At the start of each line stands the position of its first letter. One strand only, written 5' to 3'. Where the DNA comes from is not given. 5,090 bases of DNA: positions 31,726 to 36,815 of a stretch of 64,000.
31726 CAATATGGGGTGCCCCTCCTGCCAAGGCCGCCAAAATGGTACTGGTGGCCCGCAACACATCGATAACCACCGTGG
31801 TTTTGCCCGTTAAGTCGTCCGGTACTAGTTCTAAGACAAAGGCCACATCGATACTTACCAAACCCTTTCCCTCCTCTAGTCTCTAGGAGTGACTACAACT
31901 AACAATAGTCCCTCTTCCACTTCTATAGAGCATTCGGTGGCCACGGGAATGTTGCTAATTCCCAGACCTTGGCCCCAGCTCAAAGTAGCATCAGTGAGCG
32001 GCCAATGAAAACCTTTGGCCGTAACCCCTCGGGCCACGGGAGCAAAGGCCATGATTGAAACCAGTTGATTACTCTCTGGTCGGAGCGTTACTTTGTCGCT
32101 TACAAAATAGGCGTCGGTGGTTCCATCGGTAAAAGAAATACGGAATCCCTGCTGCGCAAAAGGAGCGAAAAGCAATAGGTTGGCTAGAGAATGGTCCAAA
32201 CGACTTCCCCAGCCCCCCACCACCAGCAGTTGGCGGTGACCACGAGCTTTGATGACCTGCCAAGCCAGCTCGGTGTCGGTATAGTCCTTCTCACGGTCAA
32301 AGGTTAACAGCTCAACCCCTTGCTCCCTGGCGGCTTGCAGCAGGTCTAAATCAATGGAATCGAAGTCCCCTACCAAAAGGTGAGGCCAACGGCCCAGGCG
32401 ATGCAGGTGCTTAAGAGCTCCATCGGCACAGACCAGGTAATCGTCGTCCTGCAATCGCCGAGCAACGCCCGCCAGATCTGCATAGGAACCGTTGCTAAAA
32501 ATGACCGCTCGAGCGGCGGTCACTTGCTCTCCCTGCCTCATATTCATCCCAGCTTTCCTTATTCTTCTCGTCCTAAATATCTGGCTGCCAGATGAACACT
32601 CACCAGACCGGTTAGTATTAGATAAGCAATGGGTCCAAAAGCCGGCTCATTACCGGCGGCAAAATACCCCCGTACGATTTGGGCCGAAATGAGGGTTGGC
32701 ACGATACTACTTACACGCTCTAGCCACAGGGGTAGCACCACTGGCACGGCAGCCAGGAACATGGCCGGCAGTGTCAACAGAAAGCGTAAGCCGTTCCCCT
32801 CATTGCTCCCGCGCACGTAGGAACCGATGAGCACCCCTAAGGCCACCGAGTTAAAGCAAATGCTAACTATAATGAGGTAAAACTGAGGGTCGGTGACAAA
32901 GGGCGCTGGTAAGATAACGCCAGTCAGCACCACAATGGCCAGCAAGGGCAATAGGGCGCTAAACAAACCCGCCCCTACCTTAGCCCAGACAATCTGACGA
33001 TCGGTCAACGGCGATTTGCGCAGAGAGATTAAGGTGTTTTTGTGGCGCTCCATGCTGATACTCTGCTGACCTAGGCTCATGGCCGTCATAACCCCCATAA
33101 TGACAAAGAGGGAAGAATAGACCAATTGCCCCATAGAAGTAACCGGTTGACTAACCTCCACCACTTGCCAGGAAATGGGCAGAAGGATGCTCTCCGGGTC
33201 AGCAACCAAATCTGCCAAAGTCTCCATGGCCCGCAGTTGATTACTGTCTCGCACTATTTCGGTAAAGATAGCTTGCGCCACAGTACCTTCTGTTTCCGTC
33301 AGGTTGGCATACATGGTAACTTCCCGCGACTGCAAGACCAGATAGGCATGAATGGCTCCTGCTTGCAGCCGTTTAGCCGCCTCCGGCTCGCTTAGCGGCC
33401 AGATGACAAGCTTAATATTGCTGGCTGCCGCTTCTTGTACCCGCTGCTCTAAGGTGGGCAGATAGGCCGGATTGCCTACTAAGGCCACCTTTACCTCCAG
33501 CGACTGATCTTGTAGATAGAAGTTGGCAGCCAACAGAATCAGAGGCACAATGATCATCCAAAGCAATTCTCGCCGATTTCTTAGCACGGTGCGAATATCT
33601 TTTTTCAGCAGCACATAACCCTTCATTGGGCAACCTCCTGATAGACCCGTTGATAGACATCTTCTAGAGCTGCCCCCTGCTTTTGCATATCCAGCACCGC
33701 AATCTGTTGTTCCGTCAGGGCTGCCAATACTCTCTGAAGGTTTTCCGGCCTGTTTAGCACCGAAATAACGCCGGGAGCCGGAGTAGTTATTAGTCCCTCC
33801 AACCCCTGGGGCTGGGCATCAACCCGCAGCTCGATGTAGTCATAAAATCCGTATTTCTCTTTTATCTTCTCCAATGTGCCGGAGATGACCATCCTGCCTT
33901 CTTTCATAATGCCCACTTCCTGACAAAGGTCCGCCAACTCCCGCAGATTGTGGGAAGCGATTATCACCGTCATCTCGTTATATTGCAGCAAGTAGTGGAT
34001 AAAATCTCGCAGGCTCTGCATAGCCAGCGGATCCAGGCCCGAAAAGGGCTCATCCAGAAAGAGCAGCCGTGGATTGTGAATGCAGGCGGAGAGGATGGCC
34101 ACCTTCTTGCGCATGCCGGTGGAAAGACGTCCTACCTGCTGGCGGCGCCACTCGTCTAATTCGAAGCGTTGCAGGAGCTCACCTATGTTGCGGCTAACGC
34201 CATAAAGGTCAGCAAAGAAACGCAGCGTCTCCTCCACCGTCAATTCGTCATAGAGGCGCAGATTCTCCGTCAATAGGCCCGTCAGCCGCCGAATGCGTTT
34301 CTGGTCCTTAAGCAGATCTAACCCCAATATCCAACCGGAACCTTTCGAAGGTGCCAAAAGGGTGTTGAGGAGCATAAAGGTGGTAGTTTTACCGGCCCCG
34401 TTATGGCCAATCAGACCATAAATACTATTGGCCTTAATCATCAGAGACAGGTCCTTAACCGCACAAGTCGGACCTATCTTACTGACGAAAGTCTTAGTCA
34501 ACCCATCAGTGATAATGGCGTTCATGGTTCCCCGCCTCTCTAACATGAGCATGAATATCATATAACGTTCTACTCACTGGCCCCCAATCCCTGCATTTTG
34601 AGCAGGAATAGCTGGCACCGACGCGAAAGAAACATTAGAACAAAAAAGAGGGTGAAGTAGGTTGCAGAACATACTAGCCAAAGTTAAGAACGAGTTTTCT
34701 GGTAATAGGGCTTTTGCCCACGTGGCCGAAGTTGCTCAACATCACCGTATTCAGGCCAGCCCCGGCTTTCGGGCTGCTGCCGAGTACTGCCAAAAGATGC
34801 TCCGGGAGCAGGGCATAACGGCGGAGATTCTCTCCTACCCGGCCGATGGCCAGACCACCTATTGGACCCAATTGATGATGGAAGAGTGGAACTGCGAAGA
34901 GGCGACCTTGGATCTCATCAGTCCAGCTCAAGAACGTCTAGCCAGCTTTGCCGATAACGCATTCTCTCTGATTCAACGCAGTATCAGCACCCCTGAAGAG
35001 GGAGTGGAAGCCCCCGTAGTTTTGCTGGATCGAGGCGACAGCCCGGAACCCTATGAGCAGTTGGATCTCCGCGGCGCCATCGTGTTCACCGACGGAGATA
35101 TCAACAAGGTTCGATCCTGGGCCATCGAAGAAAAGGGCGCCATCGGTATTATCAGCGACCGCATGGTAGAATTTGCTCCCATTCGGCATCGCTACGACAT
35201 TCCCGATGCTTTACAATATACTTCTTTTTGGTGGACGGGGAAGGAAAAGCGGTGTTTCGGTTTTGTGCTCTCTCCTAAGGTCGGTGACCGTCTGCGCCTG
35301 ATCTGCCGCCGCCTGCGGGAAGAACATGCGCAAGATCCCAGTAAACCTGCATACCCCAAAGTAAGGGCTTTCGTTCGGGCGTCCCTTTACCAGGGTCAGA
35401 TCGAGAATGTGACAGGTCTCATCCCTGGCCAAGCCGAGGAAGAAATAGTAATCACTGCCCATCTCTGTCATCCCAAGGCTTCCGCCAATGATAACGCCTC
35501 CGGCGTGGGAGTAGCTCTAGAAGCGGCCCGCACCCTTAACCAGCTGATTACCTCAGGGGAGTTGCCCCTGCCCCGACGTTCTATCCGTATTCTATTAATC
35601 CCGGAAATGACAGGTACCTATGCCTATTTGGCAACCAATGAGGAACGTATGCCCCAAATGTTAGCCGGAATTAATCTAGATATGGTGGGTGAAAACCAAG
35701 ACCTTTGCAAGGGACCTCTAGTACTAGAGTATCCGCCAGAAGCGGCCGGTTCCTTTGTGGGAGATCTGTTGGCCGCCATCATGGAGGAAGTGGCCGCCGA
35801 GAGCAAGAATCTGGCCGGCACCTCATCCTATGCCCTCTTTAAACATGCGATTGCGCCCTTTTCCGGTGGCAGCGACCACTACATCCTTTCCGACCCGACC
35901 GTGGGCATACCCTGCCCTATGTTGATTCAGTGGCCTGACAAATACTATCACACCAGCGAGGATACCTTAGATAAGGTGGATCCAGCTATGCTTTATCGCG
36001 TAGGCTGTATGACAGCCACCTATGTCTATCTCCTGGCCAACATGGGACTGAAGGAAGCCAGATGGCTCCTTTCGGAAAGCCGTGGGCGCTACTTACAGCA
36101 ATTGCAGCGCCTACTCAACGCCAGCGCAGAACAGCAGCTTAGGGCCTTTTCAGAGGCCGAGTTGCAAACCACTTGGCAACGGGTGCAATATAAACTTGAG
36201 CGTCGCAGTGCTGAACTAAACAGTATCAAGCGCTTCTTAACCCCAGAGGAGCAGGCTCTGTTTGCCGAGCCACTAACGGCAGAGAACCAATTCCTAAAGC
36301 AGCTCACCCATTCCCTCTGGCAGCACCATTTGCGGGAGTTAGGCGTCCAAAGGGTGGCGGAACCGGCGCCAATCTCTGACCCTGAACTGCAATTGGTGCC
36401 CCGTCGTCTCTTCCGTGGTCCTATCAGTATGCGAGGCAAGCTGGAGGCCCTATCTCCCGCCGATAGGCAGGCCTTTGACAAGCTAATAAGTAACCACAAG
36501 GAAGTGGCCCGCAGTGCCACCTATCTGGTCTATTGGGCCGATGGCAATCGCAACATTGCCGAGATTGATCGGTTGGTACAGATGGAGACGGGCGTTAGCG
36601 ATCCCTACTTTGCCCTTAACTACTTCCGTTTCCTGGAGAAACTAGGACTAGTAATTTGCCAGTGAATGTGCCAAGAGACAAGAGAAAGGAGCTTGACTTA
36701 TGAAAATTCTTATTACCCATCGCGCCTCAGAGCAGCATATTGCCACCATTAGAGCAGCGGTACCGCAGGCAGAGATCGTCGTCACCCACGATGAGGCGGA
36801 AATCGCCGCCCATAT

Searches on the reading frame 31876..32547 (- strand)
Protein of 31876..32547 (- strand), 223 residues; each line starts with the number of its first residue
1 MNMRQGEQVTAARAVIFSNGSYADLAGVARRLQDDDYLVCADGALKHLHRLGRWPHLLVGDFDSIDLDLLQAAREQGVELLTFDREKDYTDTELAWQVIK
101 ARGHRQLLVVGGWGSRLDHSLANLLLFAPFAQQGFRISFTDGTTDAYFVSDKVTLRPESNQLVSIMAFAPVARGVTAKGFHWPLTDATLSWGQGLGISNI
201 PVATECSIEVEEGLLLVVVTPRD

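Call 29: search_protein_families(library=pfam, proteins=[window:31876-32547:-], max_evalue=0.1)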
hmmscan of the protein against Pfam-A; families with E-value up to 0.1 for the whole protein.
window:31876-32547:- (223 aa): 3 families
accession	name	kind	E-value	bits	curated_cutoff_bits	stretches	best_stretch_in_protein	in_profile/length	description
PF04263.21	TPK_catalytic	-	7.9e-28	97.1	30.7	1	32-137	5-111/113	Thiamin pyrophosphokinase, catalytic domain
PF04265.19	TPK_B1_binding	-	5.7e-11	42.4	22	1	159-215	10-67/67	Thiamin pyrophosphokinase, vitamin B1 binding domain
PF01973.23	MptE-like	-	0.091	13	34.6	0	14-76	28-92/171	6-hydroxymethylpterin diphosphokinase MptE-like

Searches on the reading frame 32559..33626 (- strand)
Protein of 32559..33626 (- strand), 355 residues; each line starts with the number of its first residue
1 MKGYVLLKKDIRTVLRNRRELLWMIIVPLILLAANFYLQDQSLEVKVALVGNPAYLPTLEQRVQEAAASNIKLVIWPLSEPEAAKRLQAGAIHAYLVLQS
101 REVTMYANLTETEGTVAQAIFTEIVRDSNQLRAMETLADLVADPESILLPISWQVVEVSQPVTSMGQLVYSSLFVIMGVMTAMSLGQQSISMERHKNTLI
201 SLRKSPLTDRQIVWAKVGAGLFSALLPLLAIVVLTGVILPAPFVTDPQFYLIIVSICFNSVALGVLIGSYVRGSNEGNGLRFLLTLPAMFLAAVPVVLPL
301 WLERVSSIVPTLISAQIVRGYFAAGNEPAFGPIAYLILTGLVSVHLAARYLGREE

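Call 29: search_protein_families(library=pfam, proteins=[window:32559-33626:-], max_evalue=0.1)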
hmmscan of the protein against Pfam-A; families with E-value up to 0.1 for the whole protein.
window:32559-33626:- (355 aa): 6 families
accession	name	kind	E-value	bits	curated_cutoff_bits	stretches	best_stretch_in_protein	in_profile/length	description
PF12698.13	ABC2_membrane_3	-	1.3e-19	70.9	31.6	1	21-348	4-346/347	ABC-2 family transporter protein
PF12679.13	ABC2_membrane_2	-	9.3e-10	38.6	27.2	1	5-275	2-182/283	ABC-2 family transporter protein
PF01061.29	ABC2_membrane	-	4.8e-08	33.2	26.9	1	164-319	45-207/211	ABC-2 type transporter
PF12730.13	ABC2_membrane_4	-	0.0016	18.9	27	1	169-256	51-142/179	ABC-2 family transporter protein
PF13346.12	ABC2_membrane_5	-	0.0081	16.2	25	1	172-277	37-144/205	ABC-2 family transporter protein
PF16962.11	ABC_export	-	0.019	13.9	29.7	1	164-307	359-487/531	Putative ABC exporter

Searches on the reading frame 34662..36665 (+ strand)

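Call 29: search_protein_families(library=pfam, proteins=[window:34662-36665:+], max_evalue=0.1)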
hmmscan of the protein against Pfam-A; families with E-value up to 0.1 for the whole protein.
window:34662-36665:+ (667 aa): 2 families
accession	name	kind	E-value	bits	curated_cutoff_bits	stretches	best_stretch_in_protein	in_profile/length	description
PF16254.10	DUF4910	-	9.6e-22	77.5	26.6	1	224-446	50-232/247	Domain of unknown function (DUF4910)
PF04389.22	Peptidase_M28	-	1.3e-17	64.7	21.3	1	249-453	1-191/193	Peptidase family M28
